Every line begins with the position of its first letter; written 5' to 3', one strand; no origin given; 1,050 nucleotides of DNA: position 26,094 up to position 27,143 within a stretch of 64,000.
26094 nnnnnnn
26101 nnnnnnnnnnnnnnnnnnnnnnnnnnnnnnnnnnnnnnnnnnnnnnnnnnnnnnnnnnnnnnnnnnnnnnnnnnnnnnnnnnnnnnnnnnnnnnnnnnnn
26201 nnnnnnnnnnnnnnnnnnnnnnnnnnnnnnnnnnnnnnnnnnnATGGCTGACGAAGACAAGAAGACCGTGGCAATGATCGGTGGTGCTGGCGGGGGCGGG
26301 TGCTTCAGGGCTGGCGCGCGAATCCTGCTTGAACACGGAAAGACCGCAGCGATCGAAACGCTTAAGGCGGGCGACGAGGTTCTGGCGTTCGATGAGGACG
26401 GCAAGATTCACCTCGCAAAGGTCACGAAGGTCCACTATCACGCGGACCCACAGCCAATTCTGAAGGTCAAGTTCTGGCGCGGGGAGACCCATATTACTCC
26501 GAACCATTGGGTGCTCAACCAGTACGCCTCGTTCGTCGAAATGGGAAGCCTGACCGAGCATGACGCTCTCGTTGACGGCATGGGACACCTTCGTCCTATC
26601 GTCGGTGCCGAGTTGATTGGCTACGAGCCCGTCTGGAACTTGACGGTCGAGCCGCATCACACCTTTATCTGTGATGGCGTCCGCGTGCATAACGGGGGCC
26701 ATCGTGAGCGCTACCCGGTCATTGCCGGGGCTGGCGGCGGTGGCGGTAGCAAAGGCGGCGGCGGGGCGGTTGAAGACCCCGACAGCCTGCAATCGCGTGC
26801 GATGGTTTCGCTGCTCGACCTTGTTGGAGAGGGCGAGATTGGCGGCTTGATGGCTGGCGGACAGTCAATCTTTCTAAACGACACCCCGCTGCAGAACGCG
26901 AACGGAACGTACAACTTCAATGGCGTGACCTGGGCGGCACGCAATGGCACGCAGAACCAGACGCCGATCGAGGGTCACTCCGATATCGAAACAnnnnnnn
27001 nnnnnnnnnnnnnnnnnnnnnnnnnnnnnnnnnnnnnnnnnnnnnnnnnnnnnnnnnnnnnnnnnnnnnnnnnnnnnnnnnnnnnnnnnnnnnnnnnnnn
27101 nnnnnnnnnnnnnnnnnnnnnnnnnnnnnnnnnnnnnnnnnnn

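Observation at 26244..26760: Hint / bacterial-intein-like domain inserted in the Gly-rich N-terminus of the gpJ-like tail tip protein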

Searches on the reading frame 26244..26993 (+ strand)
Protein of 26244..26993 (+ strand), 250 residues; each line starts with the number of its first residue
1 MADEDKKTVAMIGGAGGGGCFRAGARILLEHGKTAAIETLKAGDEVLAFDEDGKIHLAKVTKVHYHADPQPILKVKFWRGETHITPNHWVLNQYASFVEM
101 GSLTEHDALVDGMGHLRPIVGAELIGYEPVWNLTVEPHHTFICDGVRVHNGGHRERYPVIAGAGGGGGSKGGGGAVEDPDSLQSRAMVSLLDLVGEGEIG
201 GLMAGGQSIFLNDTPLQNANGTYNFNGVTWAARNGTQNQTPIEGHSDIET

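Call 3: search_protein_families(library=pfam, proteins=[window:26244-26843:+], max_evalue=1)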
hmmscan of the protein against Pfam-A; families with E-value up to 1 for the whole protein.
window:26244-26843:+ (200 aa): 10 families
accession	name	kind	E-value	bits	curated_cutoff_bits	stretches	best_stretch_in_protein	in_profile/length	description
PF01079.26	Hint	-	3.9e-07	30.3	29.7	1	17-70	10-62/213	Hint module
PF07591.16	PT-HINT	-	9.4e-07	29.6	27.7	1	35-152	9-131/137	Pretoxin HINT domain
PF13403.11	Hint_2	-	8.2e-05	23.5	28.4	1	20-52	2-33/147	Hint domain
PF14890.11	Intein_splicing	-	9.7e-05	22.7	35.8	2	28-93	3-72/155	Intein splicing domain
PF14623.11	Vint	-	0.00029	21.1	27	1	19-91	1-65/166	Hint-domain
PF20260.4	PUA_4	-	0.0017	18.8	23.9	1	40-63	15-38/48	RNA methyltransferase PUA domain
PF01959.21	DHQS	-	0.017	14.5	22.2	1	27-77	236-284/344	3-dehydroquinate synthase II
PF05203.21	Hom_end_hint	-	0.044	14.2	32.1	1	20-50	1-31/228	Hom_end-associated Hint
PF13180.12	PDZ_2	-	0.054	14.2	27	1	35-83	24-73/80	PDZ domain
PF08517.17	AXH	-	0.15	13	33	1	21-83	1-66/116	Ataxin-1 and HBP1 module (AXH)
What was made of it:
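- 26301..26693 (+): 131-aa mini-Hint (BIL type A-like) domain, Cys20 to Asn150. Pfam Hint and PT-HINT (call 3).
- On Type A BIL domain: PT-HINT is the best full-length Pfam match (call 3).
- On Type B BIL domain (Pfam Hint_2): Hint_2 PF13403 scores 23.5 bits, below its 28.4 cutoff, and only over residues 20-52 (call 3).
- On Hedgehog Hog domain: Pfam Hint PF01079 matches only residues 17-70 (call 3).
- Closest known: PT-HINT. Same: The only Pfam model that covers almost the whole domain (residues 35-152; 29.6 bits against a cutoff of 27.7 on the 200-aa fragment, call 3).
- Checked: Hint_2, Intein_splicing and Vint match below threshold (call 3).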

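Call 4: search_protein_families(library=ncbifam, proteins=[window:26244-26843:+], max_evalue=1)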
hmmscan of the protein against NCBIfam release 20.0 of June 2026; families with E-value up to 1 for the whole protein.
window:26244-26843:+ (200 aa): 9 families
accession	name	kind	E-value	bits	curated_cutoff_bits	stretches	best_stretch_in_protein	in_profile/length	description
NF005852.0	PRK07773.1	equivalog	0.00018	19.9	780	1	118-150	794-826/886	replicative DNA helicase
NF038162.1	RtcB_rel_intein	exception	0.00058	18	1150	1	13-109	87-187/961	intein-containing RtcB family protein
NF011302.0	PRK14714.1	equivalog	0.0019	15.8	1791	1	38-96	975-1034/1350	DNA-directed DNA polymerase II large subunit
NF002624.0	PRK02290.1-2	equivalog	0.005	15.7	569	1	25-77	251-303/361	3-dehydroquinate synthase II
TIGR01445.1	intein_Nterm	domain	0.0062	17.5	24.5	1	20-91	1-82/83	intein N-terminal splicing region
NF002628.0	PRK02290.1-6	equivalog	0.0067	15.5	508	1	29-72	217-260/323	3-dehydroquinate synthase II family protein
NF006207.0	PRK08332.1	equivalog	0.043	11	2400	1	121-157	1212-1248/1684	vitamin B12-dependent ribonucleotide reductase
NF002626.0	PRK02290.1-4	equivalog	0.066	12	485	1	31-69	276-314/380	3-dehydroquinate synthase II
NF038136.1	rSAM_Rv_intein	exception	0.2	10.4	700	1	20-67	76-123/574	intein-containing Rv2578c family radical SAM protein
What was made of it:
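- Closest known: Class 1 mini-inteins. Different: Pfam and TIGRFAM intein models score below threshold (calls 3, 4).
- The Intein_splicing and intein_Nterm models score below threshold (calls 3, 4).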

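Call 5: search_solved_structures(query=window:26244-26843:+, max_evalue=1, show_alignments=3)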
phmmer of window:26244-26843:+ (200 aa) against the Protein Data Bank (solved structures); distinct sequences matched with E-value up to 1: 15.
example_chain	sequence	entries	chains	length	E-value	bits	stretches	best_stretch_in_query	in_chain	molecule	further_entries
2lwy_A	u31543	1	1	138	2.5e-05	27.2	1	20-149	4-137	BACTERIAL INTEIN-LIKE DOMAIN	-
8w20_A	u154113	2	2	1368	0.0015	21.4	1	6-143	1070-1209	Intein C-terminal splicing domain-containing protein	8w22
7e2i_G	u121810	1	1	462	0.0019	21.1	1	15-56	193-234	Sonic hedgehog protein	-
3ifj_A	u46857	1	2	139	0.0086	18.9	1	32-150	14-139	Endonuclease PI-MtuI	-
2in9_A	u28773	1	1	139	0.011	18.5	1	32-150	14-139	Endonuclease PI-MtuI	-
3igd_A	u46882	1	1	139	0.012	18.5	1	31-150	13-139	Endonuclease PI-MtuI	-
2in8_A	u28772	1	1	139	0.012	18.4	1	22-150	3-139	Endonuclease PI-MtuI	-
2in0_A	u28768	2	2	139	0.013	18.3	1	32-150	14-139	Endonuclease PI-MtuI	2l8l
5k08_A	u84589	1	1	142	0.049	16.5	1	32-149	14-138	RecA mini intein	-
5i0a_A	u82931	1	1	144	0.049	16.5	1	32-149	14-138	Intein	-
7cfv_A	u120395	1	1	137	0.15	14.8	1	74-150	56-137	Spl DnaX mini-intein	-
4lxh_A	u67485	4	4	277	0.37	13.6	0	142-198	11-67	MCP Hydrolase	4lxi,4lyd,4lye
4lxg_A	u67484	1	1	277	0.38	13.6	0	142-198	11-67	MCP Hydrolase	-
5dfw_H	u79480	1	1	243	0.55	13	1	126-195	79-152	SINGLE CHAIN FV FRAGMENT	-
2imz_A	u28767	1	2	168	0.62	12.8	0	32-119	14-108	Endonuclease PI-MtuI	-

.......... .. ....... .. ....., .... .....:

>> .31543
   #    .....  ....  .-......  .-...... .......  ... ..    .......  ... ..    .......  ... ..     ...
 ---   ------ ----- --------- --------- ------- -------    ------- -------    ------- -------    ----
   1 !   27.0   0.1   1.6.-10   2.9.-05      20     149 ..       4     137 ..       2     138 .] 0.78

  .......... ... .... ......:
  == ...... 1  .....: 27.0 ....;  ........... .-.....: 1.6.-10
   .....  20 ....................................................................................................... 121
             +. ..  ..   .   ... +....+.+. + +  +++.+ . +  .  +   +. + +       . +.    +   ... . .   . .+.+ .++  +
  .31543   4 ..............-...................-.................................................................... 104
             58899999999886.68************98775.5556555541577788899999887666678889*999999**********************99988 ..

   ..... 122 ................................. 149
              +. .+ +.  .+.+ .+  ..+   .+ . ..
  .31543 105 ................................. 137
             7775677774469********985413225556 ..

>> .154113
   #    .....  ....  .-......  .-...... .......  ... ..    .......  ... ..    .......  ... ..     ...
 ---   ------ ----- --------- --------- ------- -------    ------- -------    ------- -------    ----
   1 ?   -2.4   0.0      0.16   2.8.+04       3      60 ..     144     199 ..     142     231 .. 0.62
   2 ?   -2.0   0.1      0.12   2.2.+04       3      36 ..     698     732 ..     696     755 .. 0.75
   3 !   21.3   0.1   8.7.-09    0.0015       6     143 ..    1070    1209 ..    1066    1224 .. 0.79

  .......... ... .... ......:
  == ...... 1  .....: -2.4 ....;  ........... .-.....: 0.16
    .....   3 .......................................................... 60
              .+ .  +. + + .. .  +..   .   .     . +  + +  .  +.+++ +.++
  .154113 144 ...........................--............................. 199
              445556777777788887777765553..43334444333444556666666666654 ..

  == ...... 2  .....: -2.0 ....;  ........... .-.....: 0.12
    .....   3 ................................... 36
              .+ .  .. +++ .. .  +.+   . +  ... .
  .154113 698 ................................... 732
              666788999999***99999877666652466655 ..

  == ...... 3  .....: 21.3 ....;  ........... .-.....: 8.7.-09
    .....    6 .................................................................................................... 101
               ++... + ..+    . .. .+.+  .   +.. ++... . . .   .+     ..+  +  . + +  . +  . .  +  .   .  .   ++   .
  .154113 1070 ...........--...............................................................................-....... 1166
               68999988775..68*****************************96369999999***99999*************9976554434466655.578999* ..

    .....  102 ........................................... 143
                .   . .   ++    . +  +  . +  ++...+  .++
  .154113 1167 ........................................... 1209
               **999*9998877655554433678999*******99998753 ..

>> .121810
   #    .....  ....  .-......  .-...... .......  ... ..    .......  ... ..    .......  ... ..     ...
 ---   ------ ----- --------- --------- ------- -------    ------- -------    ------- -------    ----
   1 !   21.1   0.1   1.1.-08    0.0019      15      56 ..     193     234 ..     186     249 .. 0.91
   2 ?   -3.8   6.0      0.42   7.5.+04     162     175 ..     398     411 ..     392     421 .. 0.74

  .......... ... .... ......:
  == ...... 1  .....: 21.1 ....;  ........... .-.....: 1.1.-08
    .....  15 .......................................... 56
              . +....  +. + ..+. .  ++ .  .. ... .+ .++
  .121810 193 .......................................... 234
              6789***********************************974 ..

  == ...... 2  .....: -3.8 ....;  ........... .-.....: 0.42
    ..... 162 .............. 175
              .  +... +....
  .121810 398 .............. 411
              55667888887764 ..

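Call 7: find_homologous_proteins(query=window:26244-26993:+, max_evalue=0.001)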
Query window:26244-26993:+ (250 aa): 50 proteins with E <= 0.001 among 6305 candidates.
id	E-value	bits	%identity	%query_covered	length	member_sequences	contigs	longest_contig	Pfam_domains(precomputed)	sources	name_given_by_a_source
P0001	2.4e-107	376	72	85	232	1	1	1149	-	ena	-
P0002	2.7e-103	363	67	92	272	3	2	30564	PF01079.26,PF14890.12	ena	-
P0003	2.1e-83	298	62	74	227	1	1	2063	PF07591.16,PF14623.12,PF01079.26,PF13403.12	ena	-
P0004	1.5e-82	295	58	93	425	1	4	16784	PF24801.2,PF01079.26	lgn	-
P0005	3.4e-79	284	53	92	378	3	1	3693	PF24801.2,PF07591.16,PF01079.26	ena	-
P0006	5.8e-72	260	77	58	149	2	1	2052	PF07591.16,PF14623.12,PF01079.26,PF14890.12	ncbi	-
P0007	8.6e-70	253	52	94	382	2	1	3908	PF24801.2,PF01079.26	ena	-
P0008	5.7e-63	231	61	58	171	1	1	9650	PF01079.26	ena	-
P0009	8.9e-62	227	49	92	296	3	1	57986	PF24801.2,PF07591.16,PF01079.26,PF14890.12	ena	-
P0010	1.6e-60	223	48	89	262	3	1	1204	PF07591.16,PF01079.26,PF14890.12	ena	-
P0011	1.7e-60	223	51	85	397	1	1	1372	PF24801.2,PF01079.26,PF14890.12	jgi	jgi:hypothetical protein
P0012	3.8e-59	218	49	86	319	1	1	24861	PF07591.16,PF01079.26,PF13403.12,PF14890.12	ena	-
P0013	4.5e-58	215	44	86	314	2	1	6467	PF24801.2,PF07591.16,PF01079.26,PF14890.12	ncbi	-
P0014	4.6e-58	215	47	90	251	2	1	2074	PF07591.16,PF01079.26,PF14890.12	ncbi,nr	ncbi:MAG TPA: hypothetical protein VLA24_08960, partial [Pseudomonadales bacterium]|nr:hypothetical 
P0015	2.1e-56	209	47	92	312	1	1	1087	PF07591.16,PF01079.26,PF14890.12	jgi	jgi:hypothetical protein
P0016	1.4e-55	207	47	90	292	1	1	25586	PF24801.2,PF01079.26,PF14890.12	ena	-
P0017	3.6e-55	205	47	90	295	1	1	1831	PF24801.2,PF07591.16,PF13403.12,PF14890.12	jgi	-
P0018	6.2e-55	204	47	80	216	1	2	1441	PF01079.26,PF13403.12,PF14890.12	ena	-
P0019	1.8e-54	203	46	84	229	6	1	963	PF01079.26,PF14890.12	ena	-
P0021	2.1e-52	196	45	83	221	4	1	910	PF07591.16,PF01079.26,PF14890.12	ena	-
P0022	5.8e-52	195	46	82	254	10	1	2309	PF07591.16,PF01079.26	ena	-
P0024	3.2e-47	179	64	50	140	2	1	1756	PF14623.12,PF01079.26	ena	-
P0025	3.2e-46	176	46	75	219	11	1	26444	PF01079.26,PF14890.12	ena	-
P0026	4.5e-46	175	40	86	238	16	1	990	PF01079.26,PF14890.12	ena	-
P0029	1.1e-38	151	49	53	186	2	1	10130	PF01079.26,PF14890.12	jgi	jgi:hypothetical protein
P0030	1.6e-38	151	48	53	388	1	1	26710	PF07591.16,PF01079.26,PF14890.12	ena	-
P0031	2.7e-36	143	47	53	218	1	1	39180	PF07591.16,PF01079.26,PF14890.12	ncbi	-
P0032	1.6e-35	141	55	46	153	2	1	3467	PF07591.16,PF01079.26,PF13403.12,PF14890.12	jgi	-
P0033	4.0e-35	140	46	55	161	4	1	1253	PF01079.26,PF13403.12,PF14890.12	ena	-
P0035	3.0e-34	137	55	47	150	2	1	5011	PF07591.16,PF01079.26,PF13403.12,PF14890.12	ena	-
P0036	4.2e-34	136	47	58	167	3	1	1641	PF01079.26,PF14890.12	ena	-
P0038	5.4e-30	123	47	49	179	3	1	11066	PF01079.26,PF14890.12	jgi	jgi:hypothetical protein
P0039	1.0e-27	115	51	42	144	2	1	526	PF07591.16,PF01079.26,PF13403.12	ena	-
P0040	2.9e-25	107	39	54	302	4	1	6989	PF07591.16,PF05203.22,PF01079.26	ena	-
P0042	1.5e-20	92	46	45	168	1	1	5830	PF01079.26,PF13403.12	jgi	jgi:hypothetical protein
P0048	3.5e-15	74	32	55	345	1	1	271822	PF07591.16,PF14623.12,PF01079.26,PF13403.12,PF14890.12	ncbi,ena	-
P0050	6.2e-7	47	25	52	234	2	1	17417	PF07591.16,PF01079.26,PF13403.12,PF14890.12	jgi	jgi:hypothetical protein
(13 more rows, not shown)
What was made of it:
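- Many database entries for relatives are short fragments (call 7).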

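Call 14: find_related_loci(query=A1, collection=viral_contigs, flank=6000)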
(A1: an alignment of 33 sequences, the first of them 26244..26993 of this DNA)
Query A1 (250 aa) in viral_contigs; peptide patterns used: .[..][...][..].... (x = any residue, [..] = any of these).
600 stretches matched a pattern (row limit reached: there are more); 529 encode a relative of the query (tblastn E <= 1e-3); the best 80 are kept; 80 distinct loci.
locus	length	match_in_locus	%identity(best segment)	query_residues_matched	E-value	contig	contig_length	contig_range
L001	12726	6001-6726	66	8-250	4e-106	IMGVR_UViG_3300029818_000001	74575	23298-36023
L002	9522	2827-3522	43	4-249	3e-60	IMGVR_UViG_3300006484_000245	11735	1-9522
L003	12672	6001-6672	47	20-244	3e-58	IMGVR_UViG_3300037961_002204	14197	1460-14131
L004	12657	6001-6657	51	36-249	4e-57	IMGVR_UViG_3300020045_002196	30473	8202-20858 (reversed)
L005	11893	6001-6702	47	6-242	8e-57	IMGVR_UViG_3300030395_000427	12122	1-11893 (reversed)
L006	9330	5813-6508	46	11-244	5e-56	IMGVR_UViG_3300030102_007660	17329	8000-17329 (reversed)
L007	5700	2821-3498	47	20-244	6e-56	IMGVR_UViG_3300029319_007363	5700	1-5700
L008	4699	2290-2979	46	16-249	2e-53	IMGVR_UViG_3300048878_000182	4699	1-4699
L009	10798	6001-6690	47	20-249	1e-53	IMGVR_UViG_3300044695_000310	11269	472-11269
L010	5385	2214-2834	49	37-244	1e-53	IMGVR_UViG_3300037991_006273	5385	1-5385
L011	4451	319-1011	49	20-249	2e-52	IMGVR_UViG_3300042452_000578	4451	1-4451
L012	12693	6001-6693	49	20-249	3e-52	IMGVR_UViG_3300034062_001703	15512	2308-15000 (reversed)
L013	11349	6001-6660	50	36-249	5e-52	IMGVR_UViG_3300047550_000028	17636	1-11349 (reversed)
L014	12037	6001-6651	46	31-250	1e-51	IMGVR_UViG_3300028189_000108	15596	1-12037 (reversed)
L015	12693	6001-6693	48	20-249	2e-50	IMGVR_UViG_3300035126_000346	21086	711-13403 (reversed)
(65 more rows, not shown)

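Call 18: predict_structure(alignment_id=A1)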
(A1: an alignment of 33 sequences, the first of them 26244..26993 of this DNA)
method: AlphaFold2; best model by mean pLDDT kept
length: 250 residues; sequences in the alignment: 33
mean_pLDDT: 76.5   pTM: 0.57
mean pLDDT of the five models: 76.5, 74.8, 74.8, 74.4, 74.2
residues with pLDDT >= 90: 126; 70-90: 35; 50-70: 28; < 50: 61
segments of 3 or more residues with pLDDT < 50: 1-16, 159-200
pLDDT, mean of each block of 10 residues (from residue 1): 34 53 98 97 97 95 96 97 96 92 94 95 96 95 96 51 33 40 43 45 75 86 82 66 61
secondary structure, 60 per line:
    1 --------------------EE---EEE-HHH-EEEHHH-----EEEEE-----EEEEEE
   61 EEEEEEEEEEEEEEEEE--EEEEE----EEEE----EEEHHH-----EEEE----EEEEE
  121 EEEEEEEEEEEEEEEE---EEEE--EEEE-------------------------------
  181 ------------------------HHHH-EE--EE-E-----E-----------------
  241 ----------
elements in order: E26-28 E34-36 E45-49 E55-77 E80-84 E89-92 E97-99 E108-111 E116-136 E140-143 E146-149 H205-208
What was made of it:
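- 26244..26300 (+): 19-aa leader ('N-extein') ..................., ending in the Gly run that supplies Gly at -1. Disordered in the AF2 model, pLDDT below 50 (call 18).
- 26694..26765 (+): Post-Hint linker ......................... Gly151 is the +1 residue, followed by a second copy of the leader motif (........) and the native J Gly/Lys run. Disordered in the AF2 model (call 18).
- No sterol-recognition or adaptor region follows the Hint (calls 3, 18).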

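Call 22: fold_search(model_id=the predicted structure, library=pdb)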
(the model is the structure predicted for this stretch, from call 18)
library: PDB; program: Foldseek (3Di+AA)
matches with E <= 10: 326; with E <= 0.001: 65
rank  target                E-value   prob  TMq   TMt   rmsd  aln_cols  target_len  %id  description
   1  6y75_B                4.6e-11  1.00  0.50  0.82   2.3       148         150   20  BIL2 domain from T.thermophila BUBL1 locus (C1A-N143A) (released 2021-02-03)
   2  6y75_A                7.8e-11  1.00  0.50  0.81   2.4       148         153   20  BIL2 domain from T.thermophila BUBL1 locus (C1A-N143A) (released 2021-02-03)
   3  6tmm_AAA              1.2e-10  1.00  0.49  0.77   2.9       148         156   20  BIL2 domain from T.thermophila BUBL1 locus (C1A-N143A) (released 2020-12-16)
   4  2lwy_MODEL_1_A        1.8e-10  1.00  0.49  0.87   1.6       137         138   28  Solution Structure of Bacterial Intein-Like domain from Clostridium thermocellum (released 2013-05-08)
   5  6tmm_BBB              1.8e-10  1.00  0.50  0.79   2.5       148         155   20  BIL2 domain from T.thermophila BUBL1 locus (C1A-N143A) (released 2020-12-16)
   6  1mi8                  1.4e-09  1.00  0.48  0.83   2.3       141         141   26  2.0 Angstrom crystal structure of a DnaB intein from Synechocystis sp. PCC 6803 (released 2003-08-19)
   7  8ubs_A                3.2e-09  1.00  0.50  0.80   2.4       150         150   17  Crystal structure of NrdJ-1 split intein fusion (released 2024-10-09)
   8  6frh_B                3.3e-09  1.00  0.48  0.78   3.9       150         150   24  Crystal structure of Ssp DnaB Mini-Intein variant M86 (released 2019-01-30)
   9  6frh_A                4.1e-09  1.00  0.49  0.75   4.4       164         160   22  Crystal structure of Ssp DnaB Mini-Intein variant M86 (released 2019-01-30)
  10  2in0                  4.4e-09  1.00  0.45  0.77   2.9       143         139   27  crystal structure of Mtu recA intein splicing domain (released 2007-05-01)
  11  3ifj_A                4.8e-09  1.00  0.46  0.78   2.7       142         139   27  Crystal structure of Mtu recA intein, splicing domain (released 2009-10-06)
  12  6frg                  8.2e-09  1.00  0.48  0.74   4.2       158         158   22  Crystal structure of G-1F mutant of Ssp DnaB Mini-Intein variant M86 (released 2019-01-30)
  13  5i0a                  8.7e-09  1.00  0.45  0.75   3.0       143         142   26  RecA mini intein in complex with cisplatin (released 2016-09-21)
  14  4o1r                  1.1e-08  1.00  0.48  0.83   2.3       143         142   25  Crystal structure of NpuDnaB intein (released 2014-03-19)
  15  3igd                  1.6e-08  1.00  0.46  0.79   2.6       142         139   27  Crystal structure of Mtu recA intein, splicing domain (released 2009-10-06)
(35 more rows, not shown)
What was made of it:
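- On HINT (Hedgehog/intein) superfamily: Foldseek probability 1.00 and E down to 5e-11 to BIL, intein and Hedgehog structures (calls 18, 22).
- Checked: Foldseek gives E = 5e-11 to 2e-10 to BIL domains (6Y75, 2LWY; TM 0.87, rmsd 1.6 A), followed by mini-inteins (calls 18, 22).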

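Call 64: fold_search(model_id=the predicted structure, library=viral)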
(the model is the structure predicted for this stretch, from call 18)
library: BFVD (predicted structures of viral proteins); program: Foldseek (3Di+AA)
matches with E <= 10: 310; with E <= 0.001: 114
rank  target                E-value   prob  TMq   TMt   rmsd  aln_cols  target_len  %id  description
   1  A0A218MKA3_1          2.0e-15  1.00  0.53  0.13   8.6       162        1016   40  Putative gp62 [uncultured virus]
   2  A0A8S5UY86            4.5e-11  1.00  0.47  0.23   9.1       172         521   23  Hint [Phage sp. ctKtV17]
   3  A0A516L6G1            1.9e-10  1.00  0.49  0.34   8.0       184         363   21  (no name in the UniProt tables at hand)
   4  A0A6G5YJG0            6.6e-10  1.00  0.47  0.22  13.2       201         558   22  (no name in the UniProt tables at hand)
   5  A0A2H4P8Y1            9.6e-10  1.00  0.49  0.18   2.2       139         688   24  Terminase large subunit [Corynebacterium phage PotatoChip]
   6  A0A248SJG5            1.6e-09  1.00  0.45  0.18   3.1       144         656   20  (no name in the UniProt tables at hand)
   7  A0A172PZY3            2.1e-09  1.00  0.50  0.29   2.3       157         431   21  RNA (Guanine-N1-)-methyltransferase [Acinetobacter phage vB_AbaM_ME3]
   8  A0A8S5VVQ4            2.9e-09  1.00  0.46  0.36   2.6       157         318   19  (no name in the UniProt tables at hand)
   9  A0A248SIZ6            6.5e-09  1.00  0.50  0.14   9.4       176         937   19  (no name in the UniProt tables at hand)
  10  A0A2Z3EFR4            1.2e-08  1.00  0.49  0.18   2.5       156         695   20  (no name in the UniProt tables at hand)
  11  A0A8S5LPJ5            1.2e-08  1.00  0.46  0.26  10.0       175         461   18  DNA polymerase [Myoviridae sp. ct0f722]
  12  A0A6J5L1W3            1.5e-08  1.00  0.48  0.15   6.0       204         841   14  Hint domain N-terminal [uncultured Caudovirales phage]
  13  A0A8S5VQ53            1.7e-08  1.00  0.44  0.11   6.3       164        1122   22  (no name in the UniProt tables at hand)
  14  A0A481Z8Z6            2.0e-08  1.00  0.48  0.13   2.0       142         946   21  Phosphatidylinositol 3- and 4-kinase [Pithovirus LCPAC302]
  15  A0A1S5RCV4            2.3e-08  1.00  0.47  0.81   2.0       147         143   20  Uncharacterized protein [Lactobacillus phage P1]
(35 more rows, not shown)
